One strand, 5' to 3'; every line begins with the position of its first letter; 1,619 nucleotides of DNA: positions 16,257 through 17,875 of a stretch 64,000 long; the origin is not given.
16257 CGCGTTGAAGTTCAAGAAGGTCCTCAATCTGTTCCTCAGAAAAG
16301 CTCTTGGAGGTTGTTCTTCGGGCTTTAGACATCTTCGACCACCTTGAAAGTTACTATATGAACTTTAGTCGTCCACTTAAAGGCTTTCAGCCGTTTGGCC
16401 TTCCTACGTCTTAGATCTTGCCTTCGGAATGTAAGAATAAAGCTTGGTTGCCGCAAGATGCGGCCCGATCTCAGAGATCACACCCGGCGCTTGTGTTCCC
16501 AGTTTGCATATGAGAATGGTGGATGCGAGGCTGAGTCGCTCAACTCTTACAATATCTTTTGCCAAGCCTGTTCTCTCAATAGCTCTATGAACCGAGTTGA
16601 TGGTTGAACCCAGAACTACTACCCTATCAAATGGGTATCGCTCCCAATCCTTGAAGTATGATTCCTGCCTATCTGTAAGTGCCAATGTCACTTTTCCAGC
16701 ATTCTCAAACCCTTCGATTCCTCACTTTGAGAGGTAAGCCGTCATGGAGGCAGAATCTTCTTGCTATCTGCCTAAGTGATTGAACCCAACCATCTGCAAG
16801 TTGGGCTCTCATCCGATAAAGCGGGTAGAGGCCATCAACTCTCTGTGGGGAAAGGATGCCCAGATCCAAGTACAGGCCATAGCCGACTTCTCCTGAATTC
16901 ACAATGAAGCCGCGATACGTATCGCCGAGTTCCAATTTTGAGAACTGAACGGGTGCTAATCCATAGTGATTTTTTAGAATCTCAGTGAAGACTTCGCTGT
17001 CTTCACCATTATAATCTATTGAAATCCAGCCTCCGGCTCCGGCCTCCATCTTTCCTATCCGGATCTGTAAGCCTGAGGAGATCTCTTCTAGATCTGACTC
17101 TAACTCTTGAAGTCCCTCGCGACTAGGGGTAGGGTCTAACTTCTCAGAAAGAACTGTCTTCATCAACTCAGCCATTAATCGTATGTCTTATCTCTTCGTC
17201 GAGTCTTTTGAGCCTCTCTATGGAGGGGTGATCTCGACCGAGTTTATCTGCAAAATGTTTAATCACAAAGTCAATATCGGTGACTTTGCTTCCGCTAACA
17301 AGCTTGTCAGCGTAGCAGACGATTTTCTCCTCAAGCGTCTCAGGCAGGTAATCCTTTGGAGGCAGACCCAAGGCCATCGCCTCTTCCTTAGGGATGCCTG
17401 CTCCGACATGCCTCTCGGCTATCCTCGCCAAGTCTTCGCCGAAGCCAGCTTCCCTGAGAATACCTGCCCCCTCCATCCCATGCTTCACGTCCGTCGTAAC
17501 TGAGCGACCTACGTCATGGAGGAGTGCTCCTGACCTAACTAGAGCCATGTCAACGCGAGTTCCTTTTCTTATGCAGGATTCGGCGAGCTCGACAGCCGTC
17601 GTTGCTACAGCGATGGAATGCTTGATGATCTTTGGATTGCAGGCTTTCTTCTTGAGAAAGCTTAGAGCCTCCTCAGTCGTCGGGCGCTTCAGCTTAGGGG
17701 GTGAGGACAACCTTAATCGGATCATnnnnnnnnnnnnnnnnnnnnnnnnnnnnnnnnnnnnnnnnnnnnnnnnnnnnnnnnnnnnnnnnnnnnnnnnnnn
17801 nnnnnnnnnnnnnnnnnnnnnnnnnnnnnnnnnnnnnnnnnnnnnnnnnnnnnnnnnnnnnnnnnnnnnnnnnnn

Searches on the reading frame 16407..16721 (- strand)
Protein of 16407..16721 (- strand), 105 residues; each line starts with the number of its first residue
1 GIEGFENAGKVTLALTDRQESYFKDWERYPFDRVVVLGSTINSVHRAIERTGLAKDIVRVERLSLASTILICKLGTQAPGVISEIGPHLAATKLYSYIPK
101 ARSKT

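Call 31: search_protein_families(library=pfam, max_evalue=0.01, proteins=[window:16407-16721:-])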
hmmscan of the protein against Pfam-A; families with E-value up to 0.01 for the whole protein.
seq(105 aa): 1 family
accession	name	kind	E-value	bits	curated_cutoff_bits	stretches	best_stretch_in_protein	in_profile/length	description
PF24873.1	DUF2110_C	-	1.3e-20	73.3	23.2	1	32-93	2-63/67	DUF2110 C-terminal domain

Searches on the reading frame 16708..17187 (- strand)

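Call 31: search_protein_families(library=pfam, max_evalue=0.01, proteins=[window:16708-17187:-])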
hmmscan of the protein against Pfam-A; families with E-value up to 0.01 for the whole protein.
seq(160 aa): 2 families
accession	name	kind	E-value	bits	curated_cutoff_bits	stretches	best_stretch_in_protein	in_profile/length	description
PF09883.16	DUF2110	-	1.4e-11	45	23.2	1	86-157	2-61/87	DUF2110 central domain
PF24872.1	DUF2110_N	-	0.0019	18.7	28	1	25-76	17-67/72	DUF2110 N-terminal domain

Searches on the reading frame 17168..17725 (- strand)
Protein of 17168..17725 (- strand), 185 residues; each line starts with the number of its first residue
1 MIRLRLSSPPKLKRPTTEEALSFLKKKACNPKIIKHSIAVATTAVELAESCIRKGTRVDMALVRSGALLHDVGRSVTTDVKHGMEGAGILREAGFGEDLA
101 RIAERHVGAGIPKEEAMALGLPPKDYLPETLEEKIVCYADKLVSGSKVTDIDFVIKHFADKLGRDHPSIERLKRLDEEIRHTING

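Call 43: find_encoding_contigs(protein=window:17168-17725:-, flank=10000, max_places=10)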
Protein window:17168-17725:- (185 aa): 1 contig read that carries it; 1 place shown.
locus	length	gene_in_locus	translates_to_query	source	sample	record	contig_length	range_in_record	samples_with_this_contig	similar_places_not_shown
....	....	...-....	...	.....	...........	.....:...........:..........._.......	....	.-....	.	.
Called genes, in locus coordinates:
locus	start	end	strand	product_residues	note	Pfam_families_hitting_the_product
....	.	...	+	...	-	?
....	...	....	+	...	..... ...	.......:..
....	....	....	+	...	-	?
